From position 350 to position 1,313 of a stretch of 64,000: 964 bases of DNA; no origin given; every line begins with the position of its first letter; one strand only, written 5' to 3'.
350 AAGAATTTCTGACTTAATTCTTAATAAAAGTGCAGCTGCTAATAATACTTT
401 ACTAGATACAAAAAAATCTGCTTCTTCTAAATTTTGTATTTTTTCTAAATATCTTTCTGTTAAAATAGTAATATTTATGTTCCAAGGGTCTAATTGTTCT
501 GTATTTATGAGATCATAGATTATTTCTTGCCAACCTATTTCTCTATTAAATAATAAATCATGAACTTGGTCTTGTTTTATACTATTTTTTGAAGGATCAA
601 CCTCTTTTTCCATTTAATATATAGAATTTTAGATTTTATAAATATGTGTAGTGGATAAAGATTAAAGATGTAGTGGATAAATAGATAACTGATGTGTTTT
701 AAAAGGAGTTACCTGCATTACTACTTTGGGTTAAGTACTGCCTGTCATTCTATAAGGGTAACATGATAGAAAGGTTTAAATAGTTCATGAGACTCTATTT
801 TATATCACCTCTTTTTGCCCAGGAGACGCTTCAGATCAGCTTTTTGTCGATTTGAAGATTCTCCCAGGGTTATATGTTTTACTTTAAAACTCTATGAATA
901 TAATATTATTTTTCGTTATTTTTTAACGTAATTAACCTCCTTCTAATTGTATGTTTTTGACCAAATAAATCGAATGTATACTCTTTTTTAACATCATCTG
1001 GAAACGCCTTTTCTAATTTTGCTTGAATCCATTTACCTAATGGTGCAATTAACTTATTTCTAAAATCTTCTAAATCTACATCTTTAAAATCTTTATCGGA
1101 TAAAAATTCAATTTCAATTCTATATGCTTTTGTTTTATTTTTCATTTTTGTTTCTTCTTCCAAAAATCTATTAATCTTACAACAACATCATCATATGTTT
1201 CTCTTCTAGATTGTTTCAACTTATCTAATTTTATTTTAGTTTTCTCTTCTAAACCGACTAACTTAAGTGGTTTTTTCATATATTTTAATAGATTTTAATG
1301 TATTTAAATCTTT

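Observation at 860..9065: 8.2-kb integrated element bounded by perfect 15-bp direct repeats, with no tRNA at the att site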

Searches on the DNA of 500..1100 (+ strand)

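Call 7: search_rna_families(source=window, start=500, end=1100, threshold=evalue, max_evalue=10, show_alignments=3)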
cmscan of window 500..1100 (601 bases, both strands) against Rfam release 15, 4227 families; matches with E-value up to 10: 1.
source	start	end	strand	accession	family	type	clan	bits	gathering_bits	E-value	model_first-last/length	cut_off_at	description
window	894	943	+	RF00145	snoZ105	Gene; snRNA; snoRNA; CD-box;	-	17.3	45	3.7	12-63/72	no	Small nucleolar RNA Z105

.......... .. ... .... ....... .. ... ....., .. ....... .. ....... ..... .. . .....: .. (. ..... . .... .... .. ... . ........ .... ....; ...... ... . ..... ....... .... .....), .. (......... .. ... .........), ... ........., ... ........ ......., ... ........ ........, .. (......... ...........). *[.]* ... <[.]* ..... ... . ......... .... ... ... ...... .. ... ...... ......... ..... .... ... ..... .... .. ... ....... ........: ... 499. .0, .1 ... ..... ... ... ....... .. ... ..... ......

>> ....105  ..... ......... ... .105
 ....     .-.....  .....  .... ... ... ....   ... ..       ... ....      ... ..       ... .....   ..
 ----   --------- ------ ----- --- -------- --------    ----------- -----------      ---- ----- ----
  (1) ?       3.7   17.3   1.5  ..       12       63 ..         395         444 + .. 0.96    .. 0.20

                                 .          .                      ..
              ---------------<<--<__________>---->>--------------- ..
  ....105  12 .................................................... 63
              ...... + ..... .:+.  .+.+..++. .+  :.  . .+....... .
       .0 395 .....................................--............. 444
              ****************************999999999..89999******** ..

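Call 62: build_rna_model(alignment_id=A3, structure=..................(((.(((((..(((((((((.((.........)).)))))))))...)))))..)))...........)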
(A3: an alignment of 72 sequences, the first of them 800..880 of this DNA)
Model R1 built from alignment A3 (72 sequences, 86 columns); structure: as given.
model positions 80; base pairs 19; branch points 0; effective number of sequences 3; information 0.708 bits per position. Calibrated on 0.2 Mb of random sequence (short: E-values are rough).
structure used (alignment columns):
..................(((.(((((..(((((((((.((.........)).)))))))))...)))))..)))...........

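Call 63: search_with_rna_model(model_id=R1, sources=[window, L113, L114, L116, L118, L119, L120, L121, L122, L123, L124, L125, L126, L129, L130, L131, L132, L133, L135, L136, L139, L140, L142, L143, L145, L147, L148, L152, L153, L155, L156, L159, L160, L162, L164, L165, L168, L169, L171, L175, L180, L183, L186, L187, L191, L192, L193, L195, L196, L197, L198, L199], max_evalue=1)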
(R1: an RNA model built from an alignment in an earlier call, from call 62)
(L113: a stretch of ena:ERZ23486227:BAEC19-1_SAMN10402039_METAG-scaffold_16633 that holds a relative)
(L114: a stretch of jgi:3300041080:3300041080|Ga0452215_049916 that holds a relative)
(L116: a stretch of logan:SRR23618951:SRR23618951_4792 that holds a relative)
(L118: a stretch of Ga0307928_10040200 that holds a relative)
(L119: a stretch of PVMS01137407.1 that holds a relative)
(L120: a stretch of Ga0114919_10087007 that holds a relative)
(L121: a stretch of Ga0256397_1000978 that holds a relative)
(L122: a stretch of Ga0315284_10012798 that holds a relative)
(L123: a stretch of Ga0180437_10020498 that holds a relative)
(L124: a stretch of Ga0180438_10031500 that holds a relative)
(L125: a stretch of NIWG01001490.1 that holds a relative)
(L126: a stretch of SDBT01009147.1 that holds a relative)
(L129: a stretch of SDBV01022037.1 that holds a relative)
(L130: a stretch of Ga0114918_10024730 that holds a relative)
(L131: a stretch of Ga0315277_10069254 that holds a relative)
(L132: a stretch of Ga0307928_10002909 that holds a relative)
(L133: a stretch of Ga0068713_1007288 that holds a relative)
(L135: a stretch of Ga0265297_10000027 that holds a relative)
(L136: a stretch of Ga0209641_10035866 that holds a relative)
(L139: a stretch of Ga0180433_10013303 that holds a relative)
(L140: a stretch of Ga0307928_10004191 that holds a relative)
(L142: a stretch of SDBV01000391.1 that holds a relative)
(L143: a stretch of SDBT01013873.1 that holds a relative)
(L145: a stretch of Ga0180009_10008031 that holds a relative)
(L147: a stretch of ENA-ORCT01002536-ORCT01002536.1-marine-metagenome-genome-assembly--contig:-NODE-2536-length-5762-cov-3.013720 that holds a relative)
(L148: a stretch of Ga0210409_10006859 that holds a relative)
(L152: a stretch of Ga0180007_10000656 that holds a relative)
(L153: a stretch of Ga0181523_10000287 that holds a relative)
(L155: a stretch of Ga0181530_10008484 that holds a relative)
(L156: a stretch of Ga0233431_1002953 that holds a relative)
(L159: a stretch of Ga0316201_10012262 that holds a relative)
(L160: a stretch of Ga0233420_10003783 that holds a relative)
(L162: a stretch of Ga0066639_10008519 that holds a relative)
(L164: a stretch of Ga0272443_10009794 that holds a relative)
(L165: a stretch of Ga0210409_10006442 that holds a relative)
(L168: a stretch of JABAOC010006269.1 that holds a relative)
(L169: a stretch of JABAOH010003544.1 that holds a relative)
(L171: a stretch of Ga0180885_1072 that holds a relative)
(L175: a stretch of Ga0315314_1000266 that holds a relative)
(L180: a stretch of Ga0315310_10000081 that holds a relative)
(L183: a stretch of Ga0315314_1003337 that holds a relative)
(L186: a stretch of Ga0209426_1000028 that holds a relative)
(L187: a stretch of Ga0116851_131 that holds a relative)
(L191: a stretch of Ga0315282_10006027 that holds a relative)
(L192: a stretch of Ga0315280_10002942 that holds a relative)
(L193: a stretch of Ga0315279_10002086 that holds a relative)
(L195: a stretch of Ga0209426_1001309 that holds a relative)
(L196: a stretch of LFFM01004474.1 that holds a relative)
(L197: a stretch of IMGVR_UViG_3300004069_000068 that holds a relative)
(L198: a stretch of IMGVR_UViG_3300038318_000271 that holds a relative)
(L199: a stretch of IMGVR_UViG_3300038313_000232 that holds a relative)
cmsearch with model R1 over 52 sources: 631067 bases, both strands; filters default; matches with E-value up to 1: 10.
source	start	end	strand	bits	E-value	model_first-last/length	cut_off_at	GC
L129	2582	2659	+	89.8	1.2e-17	1-80/80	no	0.42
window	800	877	+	85.2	1.3e-16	1-80/80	no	0.41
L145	47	126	+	83.2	3.7e-16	1-80/80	no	0.41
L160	3020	3103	+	55.8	7.3e-10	1-80/80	no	0.4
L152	9869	9952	+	49.9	1.6e-08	1-80/80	no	0.39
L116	8600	8632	+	17.3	0.49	1-80/80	no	0.33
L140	6617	6653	+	17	0.56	1-80/80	no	0.27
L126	9600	9626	-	16.9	0.61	1-80/80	no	0.3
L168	10628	10673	-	16.8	0.63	1-80/80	no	0.37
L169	5945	5990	-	16.8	0.63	1-80/80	no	0.37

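Call 81: search_with_rna_model(model_id=R1, sources=[window, L011, L012, L013, L014, L015, L016, L017, L018, L019, L020, L021, L022, L023, L024, L025, L026, L027, L028, L029, L030, L031, L032, L033, L034, L035, L036, L037, L038, L039, L040, L041, L042, L043, L044, L045, L046, L047, L048, L049, L050, L051, L052, L053, L054, L055, L056, L057, L058, L059, L060, L061, L062, L063, L064, L065, L066, L067, L068, L069, L070, L071, L072, L073, L074, L075, L076, L077, L078, L079, L080, L081, L082, L083, L084, L085, L086, L087, L088, L089, L090, L129, L145, L152, L160], max_evalue=0.0001, make_alignment=true)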
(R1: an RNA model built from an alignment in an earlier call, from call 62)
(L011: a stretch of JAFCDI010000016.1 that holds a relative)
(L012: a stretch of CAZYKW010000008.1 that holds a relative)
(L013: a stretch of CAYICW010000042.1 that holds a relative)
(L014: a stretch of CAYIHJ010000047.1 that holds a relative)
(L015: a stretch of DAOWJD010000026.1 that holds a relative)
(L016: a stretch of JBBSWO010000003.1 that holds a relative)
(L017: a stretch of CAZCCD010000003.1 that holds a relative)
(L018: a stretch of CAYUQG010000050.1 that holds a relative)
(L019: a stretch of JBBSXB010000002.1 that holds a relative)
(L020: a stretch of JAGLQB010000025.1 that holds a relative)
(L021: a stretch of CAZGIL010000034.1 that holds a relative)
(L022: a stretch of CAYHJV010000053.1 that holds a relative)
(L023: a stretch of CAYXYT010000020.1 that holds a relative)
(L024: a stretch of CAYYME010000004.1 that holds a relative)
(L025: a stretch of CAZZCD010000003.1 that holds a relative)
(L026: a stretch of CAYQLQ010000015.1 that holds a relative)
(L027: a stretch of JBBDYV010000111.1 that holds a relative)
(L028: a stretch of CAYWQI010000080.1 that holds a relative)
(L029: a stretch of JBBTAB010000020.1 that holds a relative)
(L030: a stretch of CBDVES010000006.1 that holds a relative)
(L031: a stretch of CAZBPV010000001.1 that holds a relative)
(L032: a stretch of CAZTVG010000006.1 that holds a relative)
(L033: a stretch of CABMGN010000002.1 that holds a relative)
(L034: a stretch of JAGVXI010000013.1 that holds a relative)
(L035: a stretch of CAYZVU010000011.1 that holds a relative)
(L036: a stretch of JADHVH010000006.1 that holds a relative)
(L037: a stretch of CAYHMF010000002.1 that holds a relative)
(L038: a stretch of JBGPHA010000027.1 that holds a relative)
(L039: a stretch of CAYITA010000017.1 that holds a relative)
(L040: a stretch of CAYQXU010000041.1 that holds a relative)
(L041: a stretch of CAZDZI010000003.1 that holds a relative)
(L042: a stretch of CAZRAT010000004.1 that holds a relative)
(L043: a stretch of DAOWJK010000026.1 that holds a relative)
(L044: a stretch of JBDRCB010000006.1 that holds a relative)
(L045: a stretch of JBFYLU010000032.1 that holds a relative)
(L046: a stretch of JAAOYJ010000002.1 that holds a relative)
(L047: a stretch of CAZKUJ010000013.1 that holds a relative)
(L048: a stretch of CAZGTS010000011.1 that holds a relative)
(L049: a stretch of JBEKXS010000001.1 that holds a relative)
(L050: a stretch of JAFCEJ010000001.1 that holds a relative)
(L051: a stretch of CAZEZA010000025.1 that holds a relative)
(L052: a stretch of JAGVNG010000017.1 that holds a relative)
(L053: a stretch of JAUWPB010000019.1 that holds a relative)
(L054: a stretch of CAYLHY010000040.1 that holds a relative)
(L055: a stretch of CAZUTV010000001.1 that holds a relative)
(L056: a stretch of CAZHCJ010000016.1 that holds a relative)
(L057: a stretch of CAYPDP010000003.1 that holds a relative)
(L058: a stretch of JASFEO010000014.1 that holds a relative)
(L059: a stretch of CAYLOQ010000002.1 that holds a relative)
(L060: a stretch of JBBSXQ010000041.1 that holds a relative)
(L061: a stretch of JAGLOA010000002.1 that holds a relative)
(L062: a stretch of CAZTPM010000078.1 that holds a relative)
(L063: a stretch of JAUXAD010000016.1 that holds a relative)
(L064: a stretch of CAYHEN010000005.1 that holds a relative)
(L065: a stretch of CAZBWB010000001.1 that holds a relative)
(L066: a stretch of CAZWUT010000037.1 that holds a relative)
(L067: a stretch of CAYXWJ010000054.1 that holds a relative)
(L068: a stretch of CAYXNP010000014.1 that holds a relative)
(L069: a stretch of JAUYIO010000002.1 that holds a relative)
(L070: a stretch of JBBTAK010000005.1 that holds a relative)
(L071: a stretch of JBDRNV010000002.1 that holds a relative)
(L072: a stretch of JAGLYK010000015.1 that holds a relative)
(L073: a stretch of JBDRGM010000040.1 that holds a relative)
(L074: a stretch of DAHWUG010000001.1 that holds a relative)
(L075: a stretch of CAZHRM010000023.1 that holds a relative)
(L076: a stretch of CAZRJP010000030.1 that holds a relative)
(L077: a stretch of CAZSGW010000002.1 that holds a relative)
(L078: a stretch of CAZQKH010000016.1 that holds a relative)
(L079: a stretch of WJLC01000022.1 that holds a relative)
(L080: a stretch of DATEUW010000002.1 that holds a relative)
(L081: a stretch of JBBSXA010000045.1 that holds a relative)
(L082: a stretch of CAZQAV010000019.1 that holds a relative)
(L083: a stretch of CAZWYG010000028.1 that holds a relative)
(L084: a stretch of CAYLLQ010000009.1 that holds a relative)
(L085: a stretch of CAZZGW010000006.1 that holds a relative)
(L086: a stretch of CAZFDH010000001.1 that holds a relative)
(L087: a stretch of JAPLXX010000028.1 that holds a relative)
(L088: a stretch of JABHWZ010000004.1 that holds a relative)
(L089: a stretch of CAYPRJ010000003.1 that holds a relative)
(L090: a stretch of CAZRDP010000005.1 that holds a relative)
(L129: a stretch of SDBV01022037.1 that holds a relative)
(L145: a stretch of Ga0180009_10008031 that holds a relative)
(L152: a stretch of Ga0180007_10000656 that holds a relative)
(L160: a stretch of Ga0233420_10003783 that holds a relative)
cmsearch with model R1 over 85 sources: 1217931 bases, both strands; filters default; matches with E-value up to 0.0001: 82.
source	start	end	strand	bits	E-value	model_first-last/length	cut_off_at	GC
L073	2768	2847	-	93.9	2.5e-18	1-80/80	no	0.4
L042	9533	9612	-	92.6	5.1e-18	1-80/80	no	0.41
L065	9720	9797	-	91.1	1.1e-17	1-80/80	no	0.44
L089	6095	6173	-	91.1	1.1e-17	1-80/80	no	0.41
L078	5604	5683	-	90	2e-17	1-80/80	no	0.44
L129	2582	2659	+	89.8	2.2e-17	1-80/80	no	0.42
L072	9581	9660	-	89.7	2.3e-17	1-80/80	no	0.43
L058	9777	9856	-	88.6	4.1e-17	1-80/80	no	0.43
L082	6757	6836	-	88.6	4.1e-17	1-80/80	no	0.39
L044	9706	9784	-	88.3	4.9e-17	1-80/80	no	0.43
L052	9631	9709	-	88.2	5e-17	1-80/80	no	0.42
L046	9206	9285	+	88.2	5.1e-17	1-80/80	no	0.39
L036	9572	9651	-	87.2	8.6e-17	1-80/80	no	0.36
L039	1750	1829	-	87.2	8.7e-17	1-80/80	no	0.41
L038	2266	2343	-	87.2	8.7e-17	1-80/80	no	0.42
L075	39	117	-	87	9.6e-17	1-80/80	no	0.38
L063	6755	6833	-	86.5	1.3e-16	1-80/80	no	0.35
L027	2889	2966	-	86.4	1.3e-16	1-80/80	no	0.42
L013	79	157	-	86.4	1.3e-16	1-80/80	no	0.44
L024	345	422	-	86.4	1.3e-16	1-80/80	no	0.45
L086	9707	9786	-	86.3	1.4e-16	1-80/80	no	0.43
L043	9713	9792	-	86.2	1.5e-16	1-80/80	no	0.46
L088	9632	9709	-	85.9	1.7e-16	1-80/80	no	0.41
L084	6075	6152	-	85.9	1.7e-16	1-80/80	no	0.42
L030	9724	9803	-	85.9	1.7e-16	1-80/80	no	0.38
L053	9573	9652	-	85.8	1.8e-16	1-80/80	no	0.38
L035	9666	9744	-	85.4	2.2e-16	1-80/80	no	0.42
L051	1375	1453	-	85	2.7e-16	1-80/80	no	0.37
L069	9232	9311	-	84.5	3.5e-16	1-80/80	no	0.41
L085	9641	9719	-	84.2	4.1e-16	1-80/80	no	0.44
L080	9690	9767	-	84.1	4.3e-16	1-80/80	no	0.45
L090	9520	9599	+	84.1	4.6e-16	1-80/80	no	0.43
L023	3918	3997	-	83.7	5.4e-16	1-80/80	no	0.46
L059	9733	9812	-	83.6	5.7e-16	1-80/80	no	0.43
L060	5086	5164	-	83.4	6.6e-16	1-80/80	no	0.37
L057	7646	7727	-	83.3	6.8e-16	1-80/80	no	0.38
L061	9750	9828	-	83.2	7.1e-16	1-80/80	no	0.37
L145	47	126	+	83.2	7.2e-16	1-80/80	no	0.41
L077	1414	1493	-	83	7.9e-16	1-80/80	no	0.43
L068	9698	9777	-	82.5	1e-15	1-80/80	no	0.4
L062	204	281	-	82.3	1.2e-15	1-80/80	no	0.36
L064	9727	9805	-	82.2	1.2e-15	1-80/80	no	0.42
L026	8853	8931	-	81.6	1.6e-15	1-80/80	no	0.41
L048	1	78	-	81.3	1.9e-15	1-80/80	no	0.4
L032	3376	3454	-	80.4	3.1e-15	1-80/80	no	0.42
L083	5159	5239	-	80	3.9e-15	1-80/80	no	0.43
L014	1609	1686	-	79.6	4.8e-15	1-80/80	no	0.41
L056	1694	1773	-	78.8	7.3e-15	1-80/80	no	0.41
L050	9748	9829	-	78.1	1.1e-14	1-80/80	no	0.4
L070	4535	4614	-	78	1.1e-14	1-80/80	no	0.45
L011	1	76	-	78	1.1e-14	1-77/80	3'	0.43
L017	9690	9769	-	77.7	1.3e-14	1-80/80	no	0.36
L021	1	76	-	77.5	1.4e-14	1-76/80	3'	0.42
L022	882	961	-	77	1.9e-14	1-80/80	no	0.38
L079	8665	8744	-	76.9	2e-14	1-80/80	no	0.35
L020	5948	6027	-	76.7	2.2e-14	1-80/80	no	0.44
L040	2577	2657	-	76.1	3e-14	1-80/80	no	0.42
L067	1791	1871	-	75.5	4.1e-14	1-80/80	no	0.44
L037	2230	2309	-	75.5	4.3e-14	1-80/80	no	0.44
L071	9656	9735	-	75.3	4.8e-14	1-80/80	no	0.38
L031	1551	1630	-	75.1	5.3e-14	1-80/80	no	0.36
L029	9638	9718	-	74.8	6e-14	1-80/80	no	0.46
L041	9719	9798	-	74.5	7e-14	1-80/80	no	0.41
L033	9685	9765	-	74.4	7.4e-14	1-80/80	no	0.4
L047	35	114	-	74.4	7.5e-14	1-80/80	no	0.38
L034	9628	9708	-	74.3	7.9e-14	1-80/80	no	0.43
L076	121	201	-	74.3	8e-14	1-80/80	no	0.4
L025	9716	9795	-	74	9.1e-14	1-80/80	no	0.4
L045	9033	9112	-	74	9.3e-14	1-80/80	no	0.39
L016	9685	9765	-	73.8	1e-13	1-80/80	no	0.41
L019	9702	9782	-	73.8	1e-13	1-80/80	no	0.41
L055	9613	9692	-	73.7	1.1e-13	1-80/80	no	0.43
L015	2410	2489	-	73.5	1.2e-13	1-80/80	no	0.39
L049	9600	9680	-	71.7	3.2e-13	1-80/80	no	0.46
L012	1542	1622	-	71.1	4.2e-13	1-80/80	no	0.41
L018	450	528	-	71.1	4.3e-13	1-80/80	no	0.38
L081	1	77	-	70.2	7e-13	1-77/80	3'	0.42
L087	1602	1681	-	68.9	1.4e-12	1-80/80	no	0.44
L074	9619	9699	-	65.7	7.4e-12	1-80/80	no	0.47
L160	3020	3103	+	55.8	1.4e-09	1-80/80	no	0.4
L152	9869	9952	+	49.9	3.1e-08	1-80/80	no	0.39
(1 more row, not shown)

Alignment A5: 82 matches aligned to the model, 92 columns, each read 5' to 3' on its own strand. Consensus structure (alignment columns), stored with it:
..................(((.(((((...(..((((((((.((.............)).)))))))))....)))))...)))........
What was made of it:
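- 804..874 (+): Small RNA gene (~70 nt): 5' tail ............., hairpin 818-869, then UU(AUA). The start is inferred from the promoter. The 3' end is approximate, 871-880. Covariance model R1 scores 85 bits at 800-877, and the gene is single-copy in the window (calls 63, 81). It is found once in 77 of 80 scpA loci (call 81).
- On Structured small RNA gene (generic): One copy in 77 of 80 loci (call 81).
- model R1 finds one copy per locus in 77 of 80 loci (call 81);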

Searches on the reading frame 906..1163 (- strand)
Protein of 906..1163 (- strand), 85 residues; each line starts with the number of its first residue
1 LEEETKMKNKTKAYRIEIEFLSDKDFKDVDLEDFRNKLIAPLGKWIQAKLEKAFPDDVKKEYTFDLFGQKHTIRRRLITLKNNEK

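Call 12: search_protein_families(library=pfam, max_evalue=0.01, proteins=[window:906-1163:-])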
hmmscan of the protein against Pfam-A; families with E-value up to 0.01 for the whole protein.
window:906-1163:- (85 aa): 0 families

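Call 33: search_protein_families(library=phrogs, max_evalue=0.001, proteins=[window:906-1163:-])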
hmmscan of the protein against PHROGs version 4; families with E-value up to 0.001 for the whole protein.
window:906-1163:- (85 aa): 0 families

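Call 34: search_protein_families(library=padloc, max_evalue=0.001, proteins=[window:906-1163:-])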
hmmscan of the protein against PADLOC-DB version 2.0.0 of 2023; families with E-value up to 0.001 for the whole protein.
window:906-1163:- (85 aa): 0 families

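Call 59: search_protein_families(library=ncbifam, max_evalue=0.001, proteins=[window:906-1163:-])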
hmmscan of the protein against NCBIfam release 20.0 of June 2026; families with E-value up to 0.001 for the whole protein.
window:906-1163:- (85 aa): 0 families
